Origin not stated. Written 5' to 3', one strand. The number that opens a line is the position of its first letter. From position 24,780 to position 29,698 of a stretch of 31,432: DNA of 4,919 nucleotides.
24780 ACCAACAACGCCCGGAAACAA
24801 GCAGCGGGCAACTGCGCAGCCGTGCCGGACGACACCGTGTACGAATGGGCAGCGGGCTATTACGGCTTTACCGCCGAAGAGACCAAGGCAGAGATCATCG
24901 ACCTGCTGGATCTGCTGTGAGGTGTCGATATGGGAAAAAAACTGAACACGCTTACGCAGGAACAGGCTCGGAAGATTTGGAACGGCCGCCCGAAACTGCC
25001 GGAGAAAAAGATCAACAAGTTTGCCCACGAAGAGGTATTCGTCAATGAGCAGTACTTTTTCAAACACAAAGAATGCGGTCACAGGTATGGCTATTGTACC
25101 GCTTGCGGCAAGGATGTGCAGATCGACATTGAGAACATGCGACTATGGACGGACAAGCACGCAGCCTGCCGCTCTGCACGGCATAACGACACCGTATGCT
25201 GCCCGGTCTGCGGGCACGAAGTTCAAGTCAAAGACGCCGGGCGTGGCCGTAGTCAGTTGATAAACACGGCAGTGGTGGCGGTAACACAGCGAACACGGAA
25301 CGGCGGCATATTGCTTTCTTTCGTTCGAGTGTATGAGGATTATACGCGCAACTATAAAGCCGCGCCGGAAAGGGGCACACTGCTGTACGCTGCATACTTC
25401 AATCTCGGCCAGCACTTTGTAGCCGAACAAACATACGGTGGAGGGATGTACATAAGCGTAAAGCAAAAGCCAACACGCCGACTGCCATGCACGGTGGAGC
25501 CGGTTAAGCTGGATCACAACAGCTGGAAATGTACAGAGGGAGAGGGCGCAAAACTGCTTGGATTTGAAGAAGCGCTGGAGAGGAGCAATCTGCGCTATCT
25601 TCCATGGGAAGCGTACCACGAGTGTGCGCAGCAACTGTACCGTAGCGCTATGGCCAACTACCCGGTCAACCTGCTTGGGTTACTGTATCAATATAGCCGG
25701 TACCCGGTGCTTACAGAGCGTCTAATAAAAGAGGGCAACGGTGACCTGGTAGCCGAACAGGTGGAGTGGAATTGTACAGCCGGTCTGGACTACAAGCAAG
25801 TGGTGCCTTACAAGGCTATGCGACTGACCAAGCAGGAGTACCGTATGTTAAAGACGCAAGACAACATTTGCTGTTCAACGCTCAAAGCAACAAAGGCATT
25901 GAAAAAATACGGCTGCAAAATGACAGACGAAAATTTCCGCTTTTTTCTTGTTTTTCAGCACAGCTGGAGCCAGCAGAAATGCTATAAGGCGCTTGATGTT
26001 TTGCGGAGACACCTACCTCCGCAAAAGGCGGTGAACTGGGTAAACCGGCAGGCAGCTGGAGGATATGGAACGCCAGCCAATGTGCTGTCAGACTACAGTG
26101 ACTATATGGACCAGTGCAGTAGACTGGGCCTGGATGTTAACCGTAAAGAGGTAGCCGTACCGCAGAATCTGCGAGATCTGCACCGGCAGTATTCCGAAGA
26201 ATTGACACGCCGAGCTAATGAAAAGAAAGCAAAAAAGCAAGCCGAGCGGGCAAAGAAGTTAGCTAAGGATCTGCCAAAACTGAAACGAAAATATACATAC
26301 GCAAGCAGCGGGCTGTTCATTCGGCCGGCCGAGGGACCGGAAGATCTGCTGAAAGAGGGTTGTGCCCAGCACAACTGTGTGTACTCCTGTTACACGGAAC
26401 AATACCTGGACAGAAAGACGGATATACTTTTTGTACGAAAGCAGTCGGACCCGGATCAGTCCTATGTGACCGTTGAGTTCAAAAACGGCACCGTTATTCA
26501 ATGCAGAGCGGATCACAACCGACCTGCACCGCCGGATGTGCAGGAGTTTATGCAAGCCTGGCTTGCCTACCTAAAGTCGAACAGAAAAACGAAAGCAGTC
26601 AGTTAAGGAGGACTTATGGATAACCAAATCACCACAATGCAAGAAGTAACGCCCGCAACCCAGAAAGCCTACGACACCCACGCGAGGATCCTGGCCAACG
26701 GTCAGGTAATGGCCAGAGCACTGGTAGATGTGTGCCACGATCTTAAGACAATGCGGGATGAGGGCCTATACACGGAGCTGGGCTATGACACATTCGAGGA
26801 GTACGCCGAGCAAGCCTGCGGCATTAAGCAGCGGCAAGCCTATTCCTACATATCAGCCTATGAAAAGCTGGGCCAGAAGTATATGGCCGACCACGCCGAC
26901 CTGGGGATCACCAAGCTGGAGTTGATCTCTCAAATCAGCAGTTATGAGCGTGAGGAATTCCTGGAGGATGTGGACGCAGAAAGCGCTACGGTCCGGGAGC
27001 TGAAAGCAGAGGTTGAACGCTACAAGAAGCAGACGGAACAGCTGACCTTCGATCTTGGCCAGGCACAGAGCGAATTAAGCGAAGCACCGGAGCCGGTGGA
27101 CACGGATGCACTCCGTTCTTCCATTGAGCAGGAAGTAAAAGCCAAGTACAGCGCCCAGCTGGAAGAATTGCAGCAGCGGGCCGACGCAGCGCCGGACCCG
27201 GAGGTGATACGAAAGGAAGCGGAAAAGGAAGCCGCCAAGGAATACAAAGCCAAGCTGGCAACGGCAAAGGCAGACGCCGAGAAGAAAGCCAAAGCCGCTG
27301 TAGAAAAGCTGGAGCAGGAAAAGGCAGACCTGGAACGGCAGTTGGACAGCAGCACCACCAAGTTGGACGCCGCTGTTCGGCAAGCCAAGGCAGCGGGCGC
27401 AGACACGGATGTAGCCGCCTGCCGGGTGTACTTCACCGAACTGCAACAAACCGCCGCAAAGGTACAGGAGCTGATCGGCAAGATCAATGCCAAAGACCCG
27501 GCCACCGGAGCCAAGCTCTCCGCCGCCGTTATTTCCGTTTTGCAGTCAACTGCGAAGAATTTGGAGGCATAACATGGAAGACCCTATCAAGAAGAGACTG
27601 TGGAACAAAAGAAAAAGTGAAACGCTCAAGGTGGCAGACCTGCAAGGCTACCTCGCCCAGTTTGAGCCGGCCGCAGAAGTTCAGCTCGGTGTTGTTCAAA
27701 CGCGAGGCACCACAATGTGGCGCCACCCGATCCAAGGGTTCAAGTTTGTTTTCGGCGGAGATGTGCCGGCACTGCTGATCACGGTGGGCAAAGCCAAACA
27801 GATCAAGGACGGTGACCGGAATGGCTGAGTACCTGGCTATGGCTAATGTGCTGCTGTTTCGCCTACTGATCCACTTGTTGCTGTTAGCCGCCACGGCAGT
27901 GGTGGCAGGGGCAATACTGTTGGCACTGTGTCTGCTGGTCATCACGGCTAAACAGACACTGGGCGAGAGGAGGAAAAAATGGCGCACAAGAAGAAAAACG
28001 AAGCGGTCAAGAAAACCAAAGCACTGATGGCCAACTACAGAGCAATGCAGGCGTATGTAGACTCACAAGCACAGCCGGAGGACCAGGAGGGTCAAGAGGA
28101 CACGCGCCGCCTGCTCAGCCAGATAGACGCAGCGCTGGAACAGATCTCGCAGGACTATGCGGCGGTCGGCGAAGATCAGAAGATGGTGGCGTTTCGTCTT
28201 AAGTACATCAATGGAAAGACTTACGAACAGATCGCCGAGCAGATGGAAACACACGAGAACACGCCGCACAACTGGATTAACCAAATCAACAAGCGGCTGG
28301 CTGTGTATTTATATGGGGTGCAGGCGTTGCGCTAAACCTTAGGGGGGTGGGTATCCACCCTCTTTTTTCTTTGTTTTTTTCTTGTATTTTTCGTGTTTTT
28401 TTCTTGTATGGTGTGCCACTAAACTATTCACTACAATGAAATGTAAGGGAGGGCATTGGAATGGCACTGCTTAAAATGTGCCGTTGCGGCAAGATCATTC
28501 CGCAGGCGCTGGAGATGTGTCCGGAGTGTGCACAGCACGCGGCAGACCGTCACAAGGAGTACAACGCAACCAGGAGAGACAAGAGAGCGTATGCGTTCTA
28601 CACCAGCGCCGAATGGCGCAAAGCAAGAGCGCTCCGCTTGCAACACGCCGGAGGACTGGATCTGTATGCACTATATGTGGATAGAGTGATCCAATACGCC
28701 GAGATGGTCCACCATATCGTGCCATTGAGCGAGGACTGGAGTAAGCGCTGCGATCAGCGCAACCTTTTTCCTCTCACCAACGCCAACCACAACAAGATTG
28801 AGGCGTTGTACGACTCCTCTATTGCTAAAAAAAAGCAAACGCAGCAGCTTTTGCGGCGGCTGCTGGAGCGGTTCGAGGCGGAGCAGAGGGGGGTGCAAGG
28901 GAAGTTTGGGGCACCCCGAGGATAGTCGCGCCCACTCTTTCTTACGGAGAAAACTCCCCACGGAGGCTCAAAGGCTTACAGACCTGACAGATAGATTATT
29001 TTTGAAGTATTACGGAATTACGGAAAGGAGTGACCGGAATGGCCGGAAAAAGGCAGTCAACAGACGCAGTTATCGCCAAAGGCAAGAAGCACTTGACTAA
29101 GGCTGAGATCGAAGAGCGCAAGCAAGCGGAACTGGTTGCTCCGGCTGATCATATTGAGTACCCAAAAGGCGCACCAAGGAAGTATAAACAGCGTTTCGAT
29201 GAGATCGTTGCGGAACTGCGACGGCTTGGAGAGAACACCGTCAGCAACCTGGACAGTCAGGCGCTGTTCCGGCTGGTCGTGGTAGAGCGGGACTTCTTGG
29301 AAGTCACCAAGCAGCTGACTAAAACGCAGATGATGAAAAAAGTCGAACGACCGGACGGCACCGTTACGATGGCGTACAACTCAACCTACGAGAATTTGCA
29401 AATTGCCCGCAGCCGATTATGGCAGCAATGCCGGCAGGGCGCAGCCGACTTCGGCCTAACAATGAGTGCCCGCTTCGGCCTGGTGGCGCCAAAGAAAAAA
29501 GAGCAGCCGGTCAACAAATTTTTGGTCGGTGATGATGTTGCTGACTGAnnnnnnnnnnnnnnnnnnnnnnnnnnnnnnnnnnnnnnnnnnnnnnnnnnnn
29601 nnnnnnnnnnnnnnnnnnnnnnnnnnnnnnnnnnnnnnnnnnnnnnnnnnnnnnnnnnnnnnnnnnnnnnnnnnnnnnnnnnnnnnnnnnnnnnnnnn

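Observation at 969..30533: Fully strand-polarised, massively over-represented octamer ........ (consensus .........): candidate Chi-like or polar genome signal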

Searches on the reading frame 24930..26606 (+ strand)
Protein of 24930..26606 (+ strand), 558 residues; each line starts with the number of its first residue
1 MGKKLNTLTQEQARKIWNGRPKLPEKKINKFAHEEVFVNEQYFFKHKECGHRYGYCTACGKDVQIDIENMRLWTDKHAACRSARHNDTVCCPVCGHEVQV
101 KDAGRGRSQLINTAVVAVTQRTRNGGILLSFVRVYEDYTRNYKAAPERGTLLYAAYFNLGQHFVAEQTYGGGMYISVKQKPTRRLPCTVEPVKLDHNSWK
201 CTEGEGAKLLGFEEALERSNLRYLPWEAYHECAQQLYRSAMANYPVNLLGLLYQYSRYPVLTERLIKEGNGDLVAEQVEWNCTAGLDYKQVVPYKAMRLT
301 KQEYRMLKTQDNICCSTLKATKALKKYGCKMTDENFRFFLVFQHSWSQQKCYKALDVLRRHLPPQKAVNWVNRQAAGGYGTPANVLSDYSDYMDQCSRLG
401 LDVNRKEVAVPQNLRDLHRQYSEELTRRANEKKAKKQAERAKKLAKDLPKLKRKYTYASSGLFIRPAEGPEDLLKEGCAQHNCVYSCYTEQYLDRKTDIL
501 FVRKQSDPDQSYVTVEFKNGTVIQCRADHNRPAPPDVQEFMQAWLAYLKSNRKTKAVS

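Call 6: search_protein_families(library=pfam, proteins=[window:24930-26606:+])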
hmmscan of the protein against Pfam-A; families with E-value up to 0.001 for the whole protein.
window:24930-26606:+ (558 aa): 1 family
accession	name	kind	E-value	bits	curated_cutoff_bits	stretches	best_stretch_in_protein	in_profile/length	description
PF14284.11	PcfJ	-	8.6e-34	116.9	25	1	388-541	1-147/147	PcfJ-like protein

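Call 14: search_protein_families(library=phrogs, proteins=[window:24930-26606:+])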
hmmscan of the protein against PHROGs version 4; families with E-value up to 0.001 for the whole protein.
window:24930-26606:+ (558 aa): 6 families
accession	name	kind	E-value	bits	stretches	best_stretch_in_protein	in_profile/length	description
phrog_8470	-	unknown function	1.6e-148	497.1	1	2-557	33-560/567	-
phrog_7484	-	unknown function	6.9e-25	88.7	1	387-554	289-449/450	-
phrog_3169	-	unknown function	2.9e-21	77.1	1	384-547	314-465/474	-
phrog_9653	-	unknown function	7.8e-11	42.8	1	453-541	274-359/373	-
phrog_25767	-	unknown function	0.00023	22.3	1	425-455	15-45/53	-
phrog_28566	-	unknown function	0.00035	20.7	1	372-518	220-363/406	-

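Call 89: search_solved_structures(query=window:24930-26606:+, max_evalue=1)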
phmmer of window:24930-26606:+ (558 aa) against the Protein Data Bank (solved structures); distinct sequences matched with E-value up to 1: 1.
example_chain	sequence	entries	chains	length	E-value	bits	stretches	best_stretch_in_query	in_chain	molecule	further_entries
6ok1_B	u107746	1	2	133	0.59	11.9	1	70-106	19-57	ChsH2(DUF35)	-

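Call 101: search_protein_families(library=padloc, proteins=[window:24930-26606:+], max_evalue=0.001)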
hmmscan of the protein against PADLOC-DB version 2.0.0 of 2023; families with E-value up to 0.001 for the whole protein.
window:24930-26606:+ (558 aa): 0 families

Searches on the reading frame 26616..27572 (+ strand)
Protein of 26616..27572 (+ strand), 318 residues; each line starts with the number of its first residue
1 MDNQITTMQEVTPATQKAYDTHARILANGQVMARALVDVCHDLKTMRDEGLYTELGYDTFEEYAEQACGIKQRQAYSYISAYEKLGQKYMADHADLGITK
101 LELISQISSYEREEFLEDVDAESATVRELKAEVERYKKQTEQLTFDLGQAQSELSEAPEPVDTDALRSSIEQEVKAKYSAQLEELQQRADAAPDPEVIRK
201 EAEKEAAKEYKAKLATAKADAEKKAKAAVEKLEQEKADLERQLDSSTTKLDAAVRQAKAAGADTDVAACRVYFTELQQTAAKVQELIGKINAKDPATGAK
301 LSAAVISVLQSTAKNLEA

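Call 6: search_protein_families(library=pfam, proteins=[window:26616-27572:+])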
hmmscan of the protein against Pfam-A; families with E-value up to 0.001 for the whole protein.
window:26616-27572:+ (318 aa): 0 families

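Call 14: search_protein_families(library=phrogs, proteins=[window:26616-27572:+])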
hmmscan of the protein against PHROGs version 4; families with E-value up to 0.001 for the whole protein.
window:26616-27572:+ (318 aa): 4 families
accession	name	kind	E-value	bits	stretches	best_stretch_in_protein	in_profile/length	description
phrog_15609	-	unknown function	5.6e-96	322.6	1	3-317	3-313/316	-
phrog_1733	-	unknown function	2.1e-11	44.7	1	35-289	33-289/305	-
phrog_15077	-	unknown function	5.1e-07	30.5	1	23-212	15-207/546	-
phrog_6963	-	unknown function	1.9e-06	28.6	1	5-237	9-235/283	-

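Call 87: search_solved_structures(query=window:26616-27572:+, max_evalue=1)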
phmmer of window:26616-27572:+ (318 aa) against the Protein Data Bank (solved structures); distinct sequences matched with E-value up to 1: 2.
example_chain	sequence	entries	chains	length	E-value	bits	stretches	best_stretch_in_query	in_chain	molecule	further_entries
2etd_A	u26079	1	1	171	0.0049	20.2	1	169-270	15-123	lemA protein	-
4xa4_A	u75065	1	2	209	0.13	15.5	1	192-256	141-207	Xrcc4-MYH7(1551-1609) chimera protein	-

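Call 101: search_protein_families(library=padloc, proteins=[window:26616-27572:+], max_evalue=0.001)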
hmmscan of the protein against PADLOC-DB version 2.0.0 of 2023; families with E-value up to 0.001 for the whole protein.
window:26616-27572:+ (318 aa): 2 families
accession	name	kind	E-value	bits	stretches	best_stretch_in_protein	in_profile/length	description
PDLC00518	JetC1|JetC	-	0.00069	15.5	1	126-292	254-418/1112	DUF3584 domain; MukB-like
PDLC00513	JetC1|JetC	-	0.0007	15.7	1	120-280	630-790/1140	DUF3584 domain; MukB-like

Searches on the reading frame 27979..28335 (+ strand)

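Call 14: search_protein_families(library=phrogs, proteins=[window:27979-28335:+])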
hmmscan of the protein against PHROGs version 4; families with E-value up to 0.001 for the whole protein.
window:27979-28335:+ (118 aa): 3 families
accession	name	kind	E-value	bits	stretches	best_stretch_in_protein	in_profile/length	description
phrog_1558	-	unknown function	1.1e-19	72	1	39-117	92-174/178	-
phrog_36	-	transcription regulation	8.7e-12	46.1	1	37-116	114-192/220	transcriptional regulator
phrog_3512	-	transcription regulation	0.00025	22.2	1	34-115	40-117/130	sigma factor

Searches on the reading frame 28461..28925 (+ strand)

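Call 14: search_protein_families(library=phrogs, proteins=[window:28461-28925:+])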
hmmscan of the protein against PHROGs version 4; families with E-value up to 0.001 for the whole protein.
window:28461-28925:+ (154 aa): 8 families
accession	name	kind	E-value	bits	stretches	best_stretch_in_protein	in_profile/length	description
phrog_144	-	DNA, RNA and nucleotide metabolism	2.3e-32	113.1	1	5-142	26-160/175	HNH endonuclease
phrog_4581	-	head and packaging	7.3e-10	39.8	1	26-115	25-110/395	terminase small subunit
phrog_119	-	DNA, RNA and nucleotide metabolism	1e-09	38.8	1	24-126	164-267/443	HNH endonuclease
phrog_589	-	DNA, RNA and nucleotide metabolism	1.1e-09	39.2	1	14-115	41-140/179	HNH endonuclease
phrog_2323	-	DNA, RNA and nucleotide metabolism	6.7e-07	30.3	1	34-122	6-92/113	HNH endonuclease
phrog_5956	-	DNA, RNA and nucleotide metabolism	4.8e-06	27.3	1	35-132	31-126/138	HNH endonuclease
phrog_25061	-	DNA, RNA and nucleotide metabolism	1.3e-05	26.8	1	25-133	100-204/219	HNH endonuclease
phrog_4321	-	DNA, RNA and nucleotide metabolism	5.7e-05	23.9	1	43-119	39-118/135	HNH endonuclease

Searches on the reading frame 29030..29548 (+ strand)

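Call 63: search_protein_families(library=pfam, max_evalue=0.01, proteins=[window:29030-29548:+])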
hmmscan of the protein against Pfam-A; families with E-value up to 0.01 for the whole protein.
window:29030-29548:+ (172 aa): 1 family
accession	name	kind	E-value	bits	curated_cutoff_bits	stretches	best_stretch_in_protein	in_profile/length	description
PF05119.17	Terminase_4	-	8.1e-09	36.2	24.7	1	53-157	2-97/98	Phage terminase, small subunit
